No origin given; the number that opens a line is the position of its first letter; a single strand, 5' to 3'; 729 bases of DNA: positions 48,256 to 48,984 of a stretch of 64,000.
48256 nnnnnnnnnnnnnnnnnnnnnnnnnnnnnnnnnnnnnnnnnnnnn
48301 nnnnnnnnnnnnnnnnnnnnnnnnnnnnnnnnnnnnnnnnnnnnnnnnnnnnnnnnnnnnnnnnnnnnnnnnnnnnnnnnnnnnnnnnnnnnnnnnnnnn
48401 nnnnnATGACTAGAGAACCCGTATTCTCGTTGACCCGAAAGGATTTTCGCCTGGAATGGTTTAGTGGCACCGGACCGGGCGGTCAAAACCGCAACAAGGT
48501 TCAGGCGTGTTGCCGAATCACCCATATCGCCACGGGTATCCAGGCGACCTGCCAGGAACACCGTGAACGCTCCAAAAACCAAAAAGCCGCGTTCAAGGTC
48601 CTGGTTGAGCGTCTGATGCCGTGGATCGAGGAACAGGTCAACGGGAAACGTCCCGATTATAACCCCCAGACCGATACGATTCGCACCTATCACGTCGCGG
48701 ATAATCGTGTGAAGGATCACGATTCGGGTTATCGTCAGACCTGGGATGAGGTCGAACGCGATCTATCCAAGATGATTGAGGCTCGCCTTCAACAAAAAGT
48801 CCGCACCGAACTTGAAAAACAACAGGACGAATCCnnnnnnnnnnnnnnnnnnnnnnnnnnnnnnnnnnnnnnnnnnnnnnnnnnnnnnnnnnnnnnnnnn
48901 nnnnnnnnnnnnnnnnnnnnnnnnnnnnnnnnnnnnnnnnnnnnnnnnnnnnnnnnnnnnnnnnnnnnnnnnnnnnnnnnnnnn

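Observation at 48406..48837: ArfB-like GGQ peptidyl-tRNA hydrolase in a phage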

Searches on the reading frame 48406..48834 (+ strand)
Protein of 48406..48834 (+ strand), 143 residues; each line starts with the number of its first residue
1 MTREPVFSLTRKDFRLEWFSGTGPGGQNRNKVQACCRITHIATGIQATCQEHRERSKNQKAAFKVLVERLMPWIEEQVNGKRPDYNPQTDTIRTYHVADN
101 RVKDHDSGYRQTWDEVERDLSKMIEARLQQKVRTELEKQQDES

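Call 3: search_protein_families(library=pfam, proteins=[window:48406-48834:+], max_evalue=1)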
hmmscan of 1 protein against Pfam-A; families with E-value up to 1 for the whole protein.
window:48406-48834:+ (143 aa): 3 families
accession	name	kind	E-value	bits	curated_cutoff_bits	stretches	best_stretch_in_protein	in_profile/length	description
PF00472.26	RF-1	-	1.5e-21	76.9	35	1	8-105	6-115/116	RF-1 domain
PF19063.5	DUF5759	-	0.059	13.7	25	0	49-78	7-36/71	Family of unknown function (DUF5759)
PF24736.1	DUF7687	-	0.43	10.6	26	1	37-94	9-68/187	Domain of unknown function (DUF7687)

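Call 4: search_protein_families(library=ncbifam, proteins=[window:48406-48834:+], max_evalue=1)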
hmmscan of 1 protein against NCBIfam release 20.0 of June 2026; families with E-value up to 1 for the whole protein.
window:48406-48834:+ (143 aa): 5 families
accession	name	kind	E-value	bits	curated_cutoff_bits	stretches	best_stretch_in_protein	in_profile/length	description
TIGR00019.1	prfA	equivalog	8.3e-21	74.3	423.25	1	9-140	219-359/361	peptide chain release factor 1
NF001859.2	PRK00591.1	equivalog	2.9e-20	72.6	400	1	8-132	210-343/347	peptide chain release factor 1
TIGR00020.2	prfB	exception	3.5e-18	65.8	370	1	9-127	224-351/353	peptide chain release factor 2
TIGR03072.1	release_prfH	equivalog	1.5e-13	50.8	166.65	1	9-83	103-177/200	peptide chain release factor H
NF006718.0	PRK09256.1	equivalog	0.00015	21.5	100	1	7-37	10-40/140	alternative ribosome rescue aminoacyl-tRNA hydrolase ArfB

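Call 5: search_protein_families(library=phrogs, proteins=[window:48406-48834:+], max_evalue=1)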
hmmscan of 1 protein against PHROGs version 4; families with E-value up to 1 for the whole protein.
window:48406-48834:+ (143 aa): 9 families
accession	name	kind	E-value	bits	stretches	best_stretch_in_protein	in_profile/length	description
phrog_19918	-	unknown function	8.6e-18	65.7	1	9-140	215-355/355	-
phrog_20323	-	other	2.7e-13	50.6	1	11-78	4-70/73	RF-1 domain peptide chain release factor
phrog_3122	-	other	1.5e-12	48.7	1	1-79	19-99/136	RF-1 domain peptide chain release factor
phrog_35727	-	unknown function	0.0016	19.2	1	20-99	16-95/162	-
phrog_32571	-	unknown function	0.007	17.3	1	9-61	58-105/136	-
phrog_5445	-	head and packaging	0.015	16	1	53-135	9-94/145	head closure Hc1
phrog_8368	-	DNA, RNA and nucleotide metabolism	0.07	14.1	1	67-103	107-143/156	aerobic NDP reductase small subunit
phrog_21024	-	unknown function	0.15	13.8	1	16-74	20-73/74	-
phrog_28946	-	unknown function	0.2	12.5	1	55-91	77-114/118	-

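Call 6: search_solved_structures(query=window:48406-48834:+, max_evalue=1, show_alignments=3)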
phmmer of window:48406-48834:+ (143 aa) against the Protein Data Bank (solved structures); distinct sequences matched with E-value up to 1: 45.
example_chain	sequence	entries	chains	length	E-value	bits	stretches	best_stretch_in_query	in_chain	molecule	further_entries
1rq0_A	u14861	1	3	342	7.5e-16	61.5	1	8-137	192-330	Peptide chain release factor 1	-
2fvo_A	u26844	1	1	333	8.1e-16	61.4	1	8-137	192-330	Peptide chain release factor 1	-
8oin_Aa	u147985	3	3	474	8.2e-15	58.2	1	8-110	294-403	Peptide chain release factor 1, mitochondrial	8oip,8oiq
4v4r_AY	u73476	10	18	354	5.1e-14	55.6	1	4-138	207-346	Peptide chain release factor 1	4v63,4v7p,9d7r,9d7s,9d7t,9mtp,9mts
2ihr_1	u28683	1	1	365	1.8e-13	53.8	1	9-132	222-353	Peptide chain release factor 2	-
4v67_AX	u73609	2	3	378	1.9e-13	53.7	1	9-132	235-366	Bacterial peptide chain release factor 2 (RF-2) | Peptide chain release factor 2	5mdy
4v4s_AY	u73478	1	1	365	1.9e-13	53.7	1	9-132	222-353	Peptide chain release factor 2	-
9mtr_1w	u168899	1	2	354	2.6e-13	53.3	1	4-138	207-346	Peptide chain release factor 1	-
9mtq_1w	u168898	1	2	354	2.6e-13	53.3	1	4-138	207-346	Peptide chain release factor 1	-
4v5e_AY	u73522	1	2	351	2.7e-13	53.3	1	9-131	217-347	PEPTIDE CHAIN RELEASE FACTOR 2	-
4v5j_AY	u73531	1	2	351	2.7e-13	53.3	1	9-131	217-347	PEPTIDE CHAIN RELEASE FACTOR 2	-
6c5l_AY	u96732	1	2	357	2.8e-13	53.2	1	9-131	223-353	Peptide chain release factor 2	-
1zbt_A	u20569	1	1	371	3.2e-13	53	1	4-126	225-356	Peptide chain release factor 1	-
8oir_Aa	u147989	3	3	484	6.5e-13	52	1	8-110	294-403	Peptide chain release factor 1, mitochondrial | Peptide chain release factor 1, mitochondrial,mtRF1(AAQ)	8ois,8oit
4v9n_AY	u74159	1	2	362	1.2e-12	51.1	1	9-132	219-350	Bacterial peptide chain release factor 2 (RF-2)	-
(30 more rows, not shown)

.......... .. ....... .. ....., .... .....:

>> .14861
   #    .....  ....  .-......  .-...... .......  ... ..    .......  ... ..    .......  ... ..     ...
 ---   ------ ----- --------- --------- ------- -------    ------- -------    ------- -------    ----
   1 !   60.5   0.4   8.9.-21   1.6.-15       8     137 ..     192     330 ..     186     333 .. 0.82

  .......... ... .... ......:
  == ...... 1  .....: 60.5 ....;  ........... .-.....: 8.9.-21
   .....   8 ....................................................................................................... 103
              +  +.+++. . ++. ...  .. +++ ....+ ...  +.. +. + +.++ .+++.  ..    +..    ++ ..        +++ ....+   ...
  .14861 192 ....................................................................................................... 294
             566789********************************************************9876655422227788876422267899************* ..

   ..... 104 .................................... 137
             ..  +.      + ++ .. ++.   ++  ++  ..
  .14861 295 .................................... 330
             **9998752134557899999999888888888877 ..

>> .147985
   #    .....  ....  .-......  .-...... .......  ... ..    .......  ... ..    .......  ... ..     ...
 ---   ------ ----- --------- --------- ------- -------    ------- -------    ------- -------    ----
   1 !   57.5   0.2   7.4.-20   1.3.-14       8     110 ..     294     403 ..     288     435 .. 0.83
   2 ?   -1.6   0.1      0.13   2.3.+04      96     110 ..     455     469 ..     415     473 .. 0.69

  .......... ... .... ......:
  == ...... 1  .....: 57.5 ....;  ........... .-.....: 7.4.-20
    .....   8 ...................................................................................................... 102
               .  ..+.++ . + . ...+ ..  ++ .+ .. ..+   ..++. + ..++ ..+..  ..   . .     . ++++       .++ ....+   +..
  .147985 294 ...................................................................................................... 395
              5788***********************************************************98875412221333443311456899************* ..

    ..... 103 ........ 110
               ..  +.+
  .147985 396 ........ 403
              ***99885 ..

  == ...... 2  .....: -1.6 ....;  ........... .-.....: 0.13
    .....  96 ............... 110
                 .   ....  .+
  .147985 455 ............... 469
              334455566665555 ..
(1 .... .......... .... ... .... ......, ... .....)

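Call 13: search_dna_similar(query=window:48406-48834:+, collection=phages, mode=protein, max_evalue=0.001, max_rows=40)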
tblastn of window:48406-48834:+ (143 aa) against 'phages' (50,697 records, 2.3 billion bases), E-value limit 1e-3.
Records with a match: 280; places in all: 280; records where one place covers at least 80% of the query: 20.
Best place of each record, by identity: <60% 280.
By first word of the organism name: Mycobacterium 206; Bacteriophage 19; Prevotella 15; Listeria 12; uncultured 7; Acinetobacter 6; Salmonella 4; Staphylococcus 4; Enterococcus 2; Tunturiibacter 2; and 3 more.
By host as written in the record: Mycobacterium smegmatis mc2 155 158; - 34; Mycobacterium smegmatis mc#155 23; Prevotella sp. 15; Listeria monocytogenes 12; Mycobacterium sp. 6; Staphylococcus aureus 4; Mycobacterium smegmatis mc2155 4; and 16 more.
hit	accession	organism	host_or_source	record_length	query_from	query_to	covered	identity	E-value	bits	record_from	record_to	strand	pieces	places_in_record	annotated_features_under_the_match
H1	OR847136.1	Listeria phage LM 4-11-1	Listeria monocytogenes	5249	7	141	94%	33.3%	7e-14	73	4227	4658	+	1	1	record has no annotation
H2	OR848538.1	Listeria phage LM 4-14-1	Listeria monocytogenes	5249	7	141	94%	33.3%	7e-14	73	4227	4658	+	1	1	record has no annotation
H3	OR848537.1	Listeria phage LM 4-14-1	Listeria monocytogenes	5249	7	141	94%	33.3%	7e-14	72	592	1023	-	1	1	record has no annotation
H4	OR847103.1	Listeria phage LM 4-11-1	Listeria monocytogenes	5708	7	141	94%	33.3%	7e-14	72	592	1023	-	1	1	record has no annotation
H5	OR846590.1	Enterococcus phage Efs 1-1-1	Enterococcus faecalis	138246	7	141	94%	31.7%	6e-13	70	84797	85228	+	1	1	record has no annotation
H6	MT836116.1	Bacteriophage sp.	human fecal samples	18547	9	140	92%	31.0%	9e-7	52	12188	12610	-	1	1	record has no annotation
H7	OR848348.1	Listeria phage LM 4-14-1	Listeria monocytogenes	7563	12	141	91%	30.7%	7e-12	67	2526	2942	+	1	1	record has no annotation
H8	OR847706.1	Listeria phage LM 4-11-1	Listeria monocytogenes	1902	12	141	91%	30.7%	9e-12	67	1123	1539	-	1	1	record has no annotation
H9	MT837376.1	Bacteriophage sp.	human fecal samples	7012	7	126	84%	32.8%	1e-11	66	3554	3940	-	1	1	record has no annotation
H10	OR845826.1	Escherichia phage ECO95 1-6-1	Escherichia coli O157:H7 ATCC 43895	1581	13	129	82%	32.8%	3e-11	65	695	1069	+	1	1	record has no annotation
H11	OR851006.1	Salmonella phage S.Kent 1-2-1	Salmonella enterica subsp. enterica ...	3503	13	129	82%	32.8%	4e-11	65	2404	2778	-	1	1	record has no annotation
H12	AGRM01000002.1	Salmonella enterica subsp. houtenae str. ATCC BAA-1581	Homo sapiens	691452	13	129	82%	32.8%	4e-11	65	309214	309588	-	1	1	peptide chain release factor 2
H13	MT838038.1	Bacteriophage sp.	human fecal samples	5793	12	138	89%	30.1%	3e-7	54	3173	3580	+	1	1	record has no annotation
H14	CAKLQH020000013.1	Acinetobacter phage MD-2021a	not known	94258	13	132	84%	31.3%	4e-10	62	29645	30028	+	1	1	prfB: peptide chain release factor 2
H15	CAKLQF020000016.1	Acinetobacter phage MD-2021a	not known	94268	13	132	84%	31.3%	4e-10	62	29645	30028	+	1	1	prfB: peptide chain release factor 2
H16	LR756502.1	uncultured phage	metagenomic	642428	7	118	78%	33.1%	1e-13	72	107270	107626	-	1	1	record has no annotation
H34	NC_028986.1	Mycobacterium phage Alice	Mycobacterium smegmatis mc2 155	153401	2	78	54%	40.5%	7e-7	53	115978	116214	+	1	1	197: RF-1 domain peptide chain release factor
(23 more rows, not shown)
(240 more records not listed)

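Call 15: find_homologous_proteins(query=window:48406-48834:+, max_evalue=0.00001)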
Query window:48406-48834:+ (143 aa): 161 proteins with E <= 0.00001 among 164 candidates; the best 120 are listed.
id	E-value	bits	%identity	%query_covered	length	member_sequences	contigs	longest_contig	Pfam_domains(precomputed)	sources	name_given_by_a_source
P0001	2.4e-86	305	92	99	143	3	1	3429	PF00472.27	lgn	-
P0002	1.2e-68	247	76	99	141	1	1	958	PF00472.27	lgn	-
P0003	1.8e-63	230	70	99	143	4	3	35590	PF00472.27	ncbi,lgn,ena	-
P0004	4.3e-54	200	71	87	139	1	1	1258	PF00472.27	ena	-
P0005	1.5e-48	182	59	98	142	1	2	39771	PF00472.27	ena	-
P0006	1.5e-46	176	59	93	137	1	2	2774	PF00472.27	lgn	-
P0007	3.0e-42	162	53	93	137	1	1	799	PF00472.27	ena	-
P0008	1.9e-39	153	49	92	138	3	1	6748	PF00472.27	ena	-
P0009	3.9e-38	148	56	89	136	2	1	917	PF00472.27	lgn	-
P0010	5.1e-38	148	54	88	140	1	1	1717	PF00472.27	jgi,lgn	jgi:peptide chain release factor 1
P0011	6.9e-38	148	54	88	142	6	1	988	PF00472.27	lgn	-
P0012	2.6e-37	146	49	89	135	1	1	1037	PF00472.27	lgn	-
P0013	3.0e-37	146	53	88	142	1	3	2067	PF00472.27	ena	-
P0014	1.2e-36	144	53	85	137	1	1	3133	PF00472.27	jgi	-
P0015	2.7e-36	142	53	85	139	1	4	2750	PF00472.27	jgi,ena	-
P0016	3.6e-36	142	52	88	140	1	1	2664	PF00472.27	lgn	-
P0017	4.3e-36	142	54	85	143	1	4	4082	PF00472.27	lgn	-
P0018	4.5e-36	142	50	91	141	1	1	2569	PF00472.27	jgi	jgi:peptide chain release factor 1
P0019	5.3e-36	141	51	88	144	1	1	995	PF00472.27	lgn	-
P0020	9.8e-36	141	55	85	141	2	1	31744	PF00472.27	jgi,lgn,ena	-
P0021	1.3e-35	140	52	89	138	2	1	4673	PF00472.27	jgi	jgi:peptide chain release factor 1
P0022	3.0e-35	139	53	85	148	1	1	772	PF00472.27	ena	-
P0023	4.1e-35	139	52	89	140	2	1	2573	PF00472.27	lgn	-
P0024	4.9e-35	138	51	93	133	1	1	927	PF00472.27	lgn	-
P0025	6.8e-35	138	55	85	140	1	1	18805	PF00472.27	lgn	-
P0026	1.1e-34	137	52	89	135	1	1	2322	PF00472.27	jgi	jgi:peptide chain release factor 1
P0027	1.3e-34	137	50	88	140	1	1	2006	PF00472.27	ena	-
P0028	1.6e-34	137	53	90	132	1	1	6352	PF00472.27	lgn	-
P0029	1.7e-34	137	55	87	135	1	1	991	PF00472.27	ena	-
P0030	2.1e-34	136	49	85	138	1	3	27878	PF00472.27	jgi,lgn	-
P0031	2.8e-34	136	49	88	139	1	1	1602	PF00472.27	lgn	-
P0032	2.9e-34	136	52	85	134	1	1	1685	PF00472.27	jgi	jgi:peptide chain release factor 1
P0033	5.8e-34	135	50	85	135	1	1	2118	PF00472.27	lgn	-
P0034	1.4e-33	134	50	89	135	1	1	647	PF00472.27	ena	-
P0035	1.4e-33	134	51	89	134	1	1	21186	PF00472.27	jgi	jgi:peptide chain release factor 1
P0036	1.7e-33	133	51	92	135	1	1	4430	PF00472.27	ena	-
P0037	3.5e-33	132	49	89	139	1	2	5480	PF00472.27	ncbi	-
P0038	4.1e-33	132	48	92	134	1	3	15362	PF00472.27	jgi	jgi:peptide chain release factor 1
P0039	6.1e-33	132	51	85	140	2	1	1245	PF00472.27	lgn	-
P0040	6.4e-33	132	52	85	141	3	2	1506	PF00472.27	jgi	jgi:peptide chain release factor 1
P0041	7.5e-33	131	51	85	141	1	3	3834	PF00472.27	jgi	jgi:peptide chain release factor 1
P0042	1.0e-32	131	48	97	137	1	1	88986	PF00472.27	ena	-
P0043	1.1e-32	131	47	94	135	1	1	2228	PF00472.27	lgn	-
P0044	1.5e-32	130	48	90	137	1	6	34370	PF00472.27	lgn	-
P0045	1.9e-32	130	53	83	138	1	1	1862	PF00472.27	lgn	-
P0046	2.0e-32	130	50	85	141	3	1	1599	PF00472.27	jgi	jgi:peptide chain release factor 1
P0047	2.1e-32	130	52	94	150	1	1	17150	PF00472.27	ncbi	-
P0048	3.7e-32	129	49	89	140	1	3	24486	PF00472.27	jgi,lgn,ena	jgi:peptide chain release factor 1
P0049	5.4e-32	129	53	86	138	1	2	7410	PF00472.27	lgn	-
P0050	6.8e-32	128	51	100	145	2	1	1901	PF00472.27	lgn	-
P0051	1.1e-31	128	50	94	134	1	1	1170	PF00472.27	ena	-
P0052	4.2e-31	126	48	89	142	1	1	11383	PF00472.27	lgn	-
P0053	6.8e-31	125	47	85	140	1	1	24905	PF00472.27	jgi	jgi:protein subunit release factor A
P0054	7.1e-31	125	50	88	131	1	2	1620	PF00472.27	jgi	jgi:protein subunit release factor A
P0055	7.7e-31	125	47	94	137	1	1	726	PF00472.27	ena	-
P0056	8.1e-31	125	52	90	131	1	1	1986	PF00472.27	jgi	jgi:peptide chain release factor 1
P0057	1.3e-30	124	50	92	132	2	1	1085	PF00472.27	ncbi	-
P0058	1.3e-30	124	47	94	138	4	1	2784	PF00472.27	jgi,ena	-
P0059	1.8e-30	124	50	90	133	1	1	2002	PF00472.27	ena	-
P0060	3.9e-30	122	48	89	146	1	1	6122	PF00472.27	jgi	jgi:protein subunit release factor A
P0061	4.6e-30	122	53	81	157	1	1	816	PF00472.27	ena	-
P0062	6.3e-30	122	49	94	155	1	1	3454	PF00472.27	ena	-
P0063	7.7e-30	122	49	85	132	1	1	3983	PF00472.27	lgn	-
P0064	8.7e-30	121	51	86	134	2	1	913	PF00472.27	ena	-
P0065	1.1e-29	121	52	85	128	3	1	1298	PF00472.27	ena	-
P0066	1.2e-29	121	51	84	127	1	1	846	PF00472.27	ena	-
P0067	1.3e-29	121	46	89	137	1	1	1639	PF00472.27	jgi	-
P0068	3.1e-29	120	47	93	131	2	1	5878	PF00472.27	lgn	-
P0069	5.2e-29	119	47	89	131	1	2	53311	PF00472.27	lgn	-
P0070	8.4e-29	118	48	94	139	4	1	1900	PF00472.27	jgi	jgi:protein subunit release factor A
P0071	2.1e-28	117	49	90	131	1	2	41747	PF00472.27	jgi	jgi:protein subunit release factor A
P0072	2.5e-28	117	47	85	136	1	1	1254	PF00472.27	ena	-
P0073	3.6e-28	116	50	85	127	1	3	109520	PF00472.27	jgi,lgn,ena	-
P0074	6.7e-28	115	47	88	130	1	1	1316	PF00472.27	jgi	jgi:peptide chain release factor 1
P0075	1.0e-27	115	46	85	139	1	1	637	PF00472.27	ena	-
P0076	1.4e-27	114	44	92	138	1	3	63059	PF00472.27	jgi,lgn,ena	jgi:protein subunit release factor A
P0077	1.5e-27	114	48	89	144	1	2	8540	PF00472.27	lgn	-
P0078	1.6e-27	114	45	93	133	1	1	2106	PF00472.27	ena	-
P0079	1.9e-27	114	49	85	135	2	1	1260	PF00472.27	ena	-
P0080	3.1e-27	113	50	85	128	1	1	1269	PF00472.27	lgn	-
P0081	5.3e-27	112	44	85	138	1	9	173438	PF00472.27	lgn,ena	-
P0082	7.5e-27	112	51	85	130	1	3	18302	PF00472.27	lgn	-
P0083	1.3e-26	111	50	80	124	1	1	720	PF00472.27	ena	-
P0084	1.4e-26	111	49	86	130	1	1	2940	PF00472.27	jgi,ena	-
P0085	1.5e-26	111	45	87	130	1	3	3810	PF00472.27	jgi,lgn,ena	-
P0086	2.4e-26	110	51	93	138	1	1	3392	PF00472.27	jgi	-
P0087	3.5e-26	110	44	90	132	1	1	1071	PF00472.27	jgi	jgi:peptide chain release factor 1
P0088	4.4e-26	109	50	85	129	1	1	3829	PF00472.27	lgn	-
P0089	4.6e-26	109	49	85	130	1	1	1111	PF00472.27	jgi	-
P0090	6.9e-26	109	49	83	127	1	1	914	PF00472.27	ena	-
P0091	8.5e-26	108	52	86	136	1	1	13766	PF00472.27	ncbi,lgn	-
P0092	9.2e-26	108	48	87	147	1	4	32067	PF00472.27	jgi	jgi:protein subunit release factor A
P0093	1.3e-25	108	48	85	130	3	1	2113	PF00472.27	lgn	-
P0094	2.2e-25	107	48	83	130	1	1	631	PF00472.27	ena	-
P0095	4.1e-25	106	48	87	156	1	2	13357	PF00472.27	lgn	-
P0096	7.6e-25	105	49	85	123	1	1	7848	PF00472.27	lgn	-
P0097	9.6e-25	105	50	83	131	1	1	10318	PF00472.27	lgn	-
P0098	1.0e-24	105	45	89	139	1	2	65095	PF00472.27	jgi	jgi:peptide chain release factor 1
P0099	1.0e-24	105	46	87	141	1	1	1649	PF00472.27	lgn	-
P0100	1.6e-24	104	45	85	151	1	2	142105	PF00472.27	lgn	-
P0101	4.3e-24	103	47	85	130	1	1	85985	PF00472.27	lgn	-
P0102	4.3e-24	103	47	83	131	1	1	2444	PF00472.27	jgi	jgi:protein subunit release factor B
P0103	1.6e-23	101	44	87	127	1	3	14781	PF00472.27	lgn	-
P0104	1.7e-23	101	47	87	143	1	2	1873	PF00472.27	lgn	-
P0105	2.5e-23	100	44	87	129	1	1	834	PF00472.27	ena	-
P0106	9.5e-23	99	51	69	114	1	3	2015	PF00472.27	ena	-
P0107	1.3e-22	98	47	85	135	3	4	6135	PF00472.27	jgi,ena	jgi:protein subunit release factor B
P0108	1.5e-22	98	42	87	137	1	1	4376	PF00472.27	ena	-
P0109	2.2e-22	97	45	83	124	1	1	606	PF00472.27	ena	-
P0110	2.5e-22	97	46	85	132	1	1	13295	PF00472.27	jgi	-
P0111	2.8e-22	97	46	83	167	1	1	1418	PF00472.27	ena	-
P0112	3.2e-22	97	42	86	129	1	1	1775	PF00472.27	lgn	-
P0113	4.2e-22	96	44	84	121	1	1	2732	PF00472.27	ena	-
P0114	4.6e-22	96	47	69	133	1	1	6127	PF00472.27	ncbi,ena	-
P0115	3.5e-20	90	46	85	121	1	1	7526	PF00472.27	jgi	jgi:protein subunit release factor A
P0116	4.0e-19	87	44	69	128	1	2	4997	PF00472.27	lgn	-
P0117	1.6e-18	85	45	76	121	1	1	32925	PF00472.27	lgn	-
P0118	7.4e-18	83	46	66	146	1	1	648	PF00472.27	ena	-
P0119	2.6e-17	81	51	57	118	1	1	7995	PF00472.27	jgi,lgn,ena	-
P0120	3.4e-17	81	43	76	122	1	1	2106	PF00472.27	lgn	-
